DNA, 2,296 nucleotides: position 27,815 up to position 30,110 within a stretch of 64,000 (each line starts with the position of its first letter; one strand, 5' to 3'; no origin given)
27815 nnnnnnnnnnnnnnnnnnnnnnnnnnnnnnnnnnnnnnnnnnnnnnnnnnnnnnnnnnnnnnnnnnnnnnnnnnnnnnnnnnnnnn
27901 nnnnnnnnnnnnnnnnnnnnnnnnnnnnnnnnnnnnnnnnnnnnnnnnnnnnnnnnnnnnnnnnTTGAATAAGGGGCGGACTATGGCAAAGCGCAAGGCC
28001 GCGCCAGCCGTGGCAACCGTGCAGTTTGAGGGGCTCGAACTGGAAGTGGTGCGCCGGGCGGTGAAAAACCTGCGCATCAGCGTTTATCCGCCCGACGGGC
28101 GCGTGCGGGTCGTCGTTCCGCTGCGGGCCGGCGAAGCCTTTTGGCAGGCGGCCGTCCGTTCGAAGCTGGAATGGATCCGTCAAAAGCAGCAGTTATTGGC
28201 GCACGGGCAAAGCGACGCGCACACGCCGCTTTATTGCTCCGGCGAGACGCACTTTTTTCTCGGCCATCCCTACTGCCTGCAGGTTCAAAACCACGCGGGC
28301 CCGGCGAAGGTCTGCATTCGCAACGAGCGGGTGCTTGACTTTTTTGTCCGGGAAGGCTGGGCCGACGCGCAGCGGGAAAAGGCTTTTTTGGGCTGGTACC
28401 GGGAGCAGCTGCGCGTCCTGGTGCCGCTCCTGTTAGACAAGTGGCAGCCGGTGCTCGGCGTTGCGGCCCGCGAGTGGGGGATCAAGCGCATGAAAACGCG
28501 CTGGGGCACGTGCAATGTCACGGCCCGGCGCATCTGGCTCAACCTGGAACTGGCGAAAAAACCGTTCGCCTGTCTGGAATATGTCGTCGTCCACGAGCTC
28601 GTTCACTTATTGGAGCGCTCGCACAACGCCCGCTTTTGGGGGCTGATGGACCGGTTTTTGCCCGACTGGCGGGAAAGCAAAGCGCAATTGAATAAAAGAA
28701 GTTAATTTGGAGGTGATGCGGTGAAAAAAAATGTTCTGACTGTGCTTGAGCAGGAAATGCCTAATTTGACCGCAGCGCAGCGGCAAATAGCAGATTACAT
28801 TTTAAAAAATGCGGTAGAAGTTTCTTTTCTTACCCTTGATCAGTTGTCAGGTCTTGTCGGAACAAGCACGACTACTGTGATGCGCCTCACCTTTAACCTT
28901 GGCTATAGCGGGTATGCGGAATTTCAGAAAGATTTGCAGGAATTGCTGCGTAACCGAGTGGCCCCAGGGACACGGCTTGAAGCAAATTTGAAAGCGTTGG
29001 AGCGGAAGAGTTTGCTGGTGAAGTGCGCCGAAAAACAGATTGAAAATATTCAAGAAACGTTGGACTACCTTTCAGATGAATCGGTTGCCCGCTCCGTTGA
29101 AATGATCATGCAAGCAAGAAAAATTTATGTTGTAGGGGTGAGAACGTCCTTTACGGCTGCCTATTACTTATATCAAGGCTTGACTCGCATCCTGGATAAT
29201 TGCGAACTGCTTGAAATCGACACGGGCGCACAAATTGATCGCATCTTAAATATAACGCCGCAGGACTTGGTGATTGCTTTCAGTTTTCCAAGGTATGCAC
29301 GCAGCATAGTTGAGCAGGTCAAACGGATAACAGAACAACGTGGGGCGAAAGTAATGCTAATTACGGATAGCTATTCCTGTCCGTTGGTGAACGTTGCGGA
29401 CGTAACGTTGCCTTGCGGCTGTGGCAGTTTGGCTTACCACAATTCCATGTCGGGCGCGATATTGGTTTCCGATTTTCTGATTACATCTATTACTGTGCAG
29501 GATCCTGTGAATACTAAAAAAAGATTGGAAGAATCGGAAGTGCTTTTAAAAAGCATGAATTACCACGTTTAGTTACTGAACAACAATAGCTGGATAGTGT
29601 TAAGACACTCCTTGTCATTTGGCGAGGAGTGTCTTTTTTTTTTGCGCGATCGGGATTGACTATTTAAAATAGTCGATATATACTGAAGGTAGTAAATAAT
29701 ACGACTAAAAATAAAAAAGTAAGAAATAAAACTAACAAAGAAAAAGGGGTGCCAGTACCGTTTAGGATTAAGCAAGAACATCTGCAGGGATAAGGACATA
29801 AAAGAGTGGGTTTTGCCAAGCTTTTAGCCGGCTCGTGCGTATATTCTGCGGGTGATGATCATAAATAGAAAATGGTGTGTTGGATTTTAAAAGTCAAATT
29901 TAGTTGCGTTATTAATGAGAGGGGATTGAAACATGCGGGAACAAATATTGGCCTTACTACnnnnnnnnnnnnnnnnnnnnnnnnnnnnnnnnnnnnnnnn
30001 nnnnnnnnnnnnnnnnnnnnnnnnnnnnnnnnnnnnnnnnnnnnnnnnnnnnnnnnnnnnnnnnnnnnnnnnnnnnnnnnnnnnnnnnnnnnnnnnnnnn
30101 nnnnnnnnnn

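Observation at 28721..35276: Sharply AT-richer 6.5-kb gene block: RpiR regulator, HD hydrolase, two DASS permeases, 2-hydroxyacid dehydrogenase and RraA-like aldolase - a possible acquired, uncharacterised hydroxy-carboxylate pathway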

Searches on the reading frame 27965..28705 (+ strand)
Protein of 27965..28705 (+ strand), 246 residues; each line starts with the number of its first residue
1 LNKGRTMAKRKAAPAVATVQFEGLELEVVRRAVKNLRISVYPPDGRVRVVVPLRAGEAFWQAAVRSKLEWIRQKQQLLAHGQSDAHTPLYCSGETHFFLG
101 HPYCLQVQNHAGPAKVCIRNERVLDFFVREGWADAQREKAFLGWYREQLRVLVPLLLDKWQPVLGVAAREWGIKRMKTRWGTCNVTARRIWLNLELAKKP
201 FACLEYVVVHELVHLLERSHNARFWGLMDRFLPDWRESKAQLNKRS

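Call 5: search_protein_families(library=pfam, proteins=[window:27965-28705:+])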
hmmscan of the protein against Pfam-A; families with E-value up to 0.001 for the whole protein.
window:27965-28705:+ (246 aa): 2 families
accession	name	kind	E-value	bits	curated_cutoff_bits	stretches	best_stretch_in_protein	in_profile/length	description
PF01863.23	YgjP-like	-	1.9e-56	191.8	26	1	35-244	2-206/207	YgjP-like, metallopeptidase domain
PF10263.15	SprT-like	-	8.1e-05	22.9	25.6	1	171-216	25-73/108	SprT-like family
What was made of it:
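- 27965..28705 (+): Host flank: YgjP-like metallopeptidase, last gene of the queC-queD-queE-ygjP run. Marks the left border. Pfam YgjP-like 191.8 bits (call 5).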

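Call 6: search_protein_families(library=ncbifam, proteins=[window:27965-28705:+])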
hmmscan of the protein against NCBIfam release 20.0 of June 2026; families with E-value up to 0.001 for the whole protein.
window:27965-28705:+ (246 aa): 0 families

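Call 23: find_related_loci(query=window:27965-28705:+, collection=genome_contigs, flank=10000)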
Query window:27965-28705:+ (246 aa) in genome_contigs; peptide patterns used: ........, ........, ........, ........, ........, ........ (x = any residue, [..] = any of these).
59 stretches matched a pattern; 30 encode a relative of the query (tblastn E <= 1e-3); 30 distinct loci.
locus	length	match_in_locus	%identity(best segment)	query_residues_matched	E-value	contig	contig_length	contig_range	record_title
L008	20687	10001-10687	52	15-244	1e-77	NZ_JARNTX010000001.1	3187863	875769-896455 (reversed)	Hymenobacter sp. YC55 spades_K_17_127_1, whole genome shotgun sequence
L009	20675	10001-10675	52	19-244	6e-75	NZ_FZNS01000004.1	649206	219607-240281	Hymenobacter mucosus strain DSM 28041, whole genome shotgun sequence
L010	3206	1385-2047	52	23-244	8e-73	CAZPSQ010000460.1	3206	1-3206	MAG TPA_asm: uncultured Brevifollis sp. isolate SRP107338_co1_24 genome assembly, contig: NODE_49231_length_3206_cov_2.5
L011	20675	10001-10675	50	19-244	8e-72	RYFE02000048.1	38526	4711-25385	Chloroflexales bacterium ZM16-3 Scaffold_#48, whole genome shotgun sequence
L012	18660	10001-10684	45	18-246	1e-71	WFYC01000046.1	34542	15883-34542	MAG: Hydrogenimonas sp. isolate S141_77 k151_256773, whole genome shotgun sequence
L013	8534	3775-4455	52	18-243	3e-70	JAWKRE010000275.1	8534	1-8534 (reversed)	MAG: Polyangiaceae bacterium isolate ABC1.6 ABC1.6.fa-275, whole genome shotgun sequence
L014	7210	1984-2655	47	19-243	2e-69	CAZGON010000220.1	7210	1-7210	MAG TPA_asm: uncultured Candidatus Competibacteraceae bacterium isolate SRP063590_co1_70 genome assembly, contig: NODE_1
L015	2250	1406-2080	52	18-243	4e-71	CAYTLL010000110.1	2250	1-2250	MAG TPA_asm: uncultured Akkermansia sp. isolate SRP219642_co2_176 genome assembly, contig: NODE_77193_length_2250_cov_37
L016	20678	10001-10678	47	18-244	1e-68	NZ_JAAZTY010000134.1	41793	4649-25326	Acidithiobacillus ferriphilus strain DSM 100412 Contig134, whole genome shotgun sequence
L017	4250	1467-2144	50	17-243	6e-68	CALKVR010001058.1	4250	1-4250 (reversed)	MAG TPA_asm: uncultured Polyangiaceae bacterium isolate SRR1506987_bin.141_CONCOCT_v1.1_MAG genome assembly, contig: ERZ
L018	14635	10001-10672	48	19-244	1e-67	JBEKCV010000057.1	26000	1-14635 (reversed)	MAG: Thermodesulfovibrionales bacterium isolate SPRUCE 168 SPRUCE_168_57, whole genome shotgun sequence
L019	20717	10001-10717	47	4-243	2e-67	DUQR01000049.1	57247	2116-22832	MAG TPA_asm: Bacillota bacterium isolate AS08sgBPME_427 306477_AS08, whole genome shotgun sequence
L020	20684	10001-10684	47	19-246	1e-66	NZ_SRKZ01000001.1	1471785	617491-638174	Hymenobacter wooponensis strain JCM 19491 NODE_1_length_1471785_cov_26.534018, whole genome shotgun sequence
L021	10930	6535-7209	46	18-243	3e-66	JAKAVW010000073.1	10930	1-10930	MAG: Proteobacteria bacterium isolate YP4.bin20 NODE_8539_length_10930_cov_2.040452, whole genome shotgun sequence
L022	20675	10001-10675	46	18-243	3e-66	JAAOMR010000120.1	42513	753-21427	Acidithiobacillus ferrivorans strain DSM 22755 Contig120, whole genome shotgun sequence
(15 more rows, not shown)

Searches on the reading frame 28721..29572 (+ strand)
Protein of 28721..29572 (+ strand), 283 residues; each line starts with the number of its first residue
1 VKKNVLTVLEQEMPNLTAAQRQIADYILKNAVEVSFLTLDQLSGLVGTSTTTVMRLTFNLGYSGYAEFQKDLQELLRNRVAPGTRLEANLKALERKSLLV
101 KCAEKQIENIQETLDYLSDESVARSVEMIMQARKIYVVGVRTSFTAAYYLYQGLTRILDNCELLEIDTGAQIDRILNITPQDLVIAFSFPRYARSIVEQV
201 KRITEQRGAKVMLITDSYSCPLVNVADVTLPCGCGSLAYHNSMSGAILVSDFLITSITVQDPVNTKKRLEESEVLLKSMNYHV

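Call 5: search_protein_families(library=pfam, proteins=[window:28721-29572:+])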
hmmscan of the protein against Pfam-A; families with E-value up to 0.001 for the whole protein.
window:28721-29572:+ (283 aa): 2 families
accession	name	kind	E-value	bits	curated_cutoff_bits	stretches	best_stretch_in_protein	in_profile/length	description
PF01380.27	SIS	-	7.6e-16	58.6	25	1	128-230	1-102/131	SIS domain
PF01418.23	HTH_6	-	2.9e-12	46.8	28.3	1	4-76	2-74/77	Helix-turn-helix domain, rpiR family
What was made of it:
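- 28721..29572 (+): RpiR/MurR-family transcription regulator (HTH_6 + SIS). GTG start lies 15 nt after the ygjP stop. Pfam HTH_6 46.8 bits and SIS 58.6 bits (call 5).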

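Call 6: search_protein_families(library=ncbifam, proteins=[window:28721-29572:+])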
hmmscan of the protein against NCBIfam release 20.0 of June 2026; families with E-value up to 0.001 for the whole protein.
window:28721-29572:+ (283 aa): 9 families
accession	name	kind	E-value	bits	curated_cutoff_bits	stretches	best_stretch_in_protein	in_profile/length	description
NF008590.0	PRK11557.1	equivalog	1.1e-21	77.5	355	1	4-278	2-280/282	MurR/RpiR family transcriptional regulator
NF008458.0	PRK11337.1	equivalog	1.2e-16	60.6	378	1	8-231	19-238/293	MurR/RpiR family transcriptional regulator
NF040776.2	AlsR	equivalog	7.9e-14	51.2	400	1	12-272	11-271/279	transcriptional repressor AlsR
NF008451.0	PRK11302.1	subfamily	5.2e-13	49.1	296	1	4-231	2-224/286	transcriptional regulator HexR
NF010701.0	PRK14101.1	equivalog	2.6e-11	42.4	920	1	5-233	343-566/638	bifunctional transcriptional regulator/glucokinase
NF046014.1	sap1_reg_SapR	equivalog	1.1e-08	34.9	500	1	8-224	4-234/295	sap1 transcriptional regulator SapR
NF012026.0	PRK15482.1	equivalog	2.5e-08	33.8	408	1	8-276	6-281/285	HTH-type transcriptional regulator MurR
TIGR03127.2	RuMP_HxlB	equivalog_domain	5.8e-06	26.3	160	1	107-230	5-121/178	6-phospho-3-hexuloisomerase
NF041755.1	RuMP_HxlAB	equivalog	0.00027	20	500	0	102-233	216-340/391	bifunctional 3-hexulose-6-phosphate synthase/6-phospho-3-hexuloisomerase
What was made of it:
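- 28721..29572 (+): No NCBIfam equivalog is reached (call 6).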

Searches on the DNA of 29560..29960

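Call 72: search_rna_families(source=window, start=29560, end=29960, threshold=evalue, max_evalue=1)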
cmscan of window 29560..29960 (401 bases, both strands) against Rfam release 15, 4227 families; matches with E-value up to 1: 3.
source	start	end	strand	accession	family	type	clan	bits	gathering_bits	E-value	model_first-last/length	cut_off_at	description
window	29560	29639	+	RF00515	PyrR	Cis-reg;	-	24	54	0.34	39-115/115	5'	PyrR binding site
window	29603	29677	-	RF02799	CssrB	Gene; sRNA;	-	15.5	76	0.72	1-180/180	no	Chromosome-encoded Shigella sRNA B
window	29600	29669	-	RF02377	SurA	Gene; sRNA;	-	14.4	100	0.12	1-279/279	no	SurA sRNA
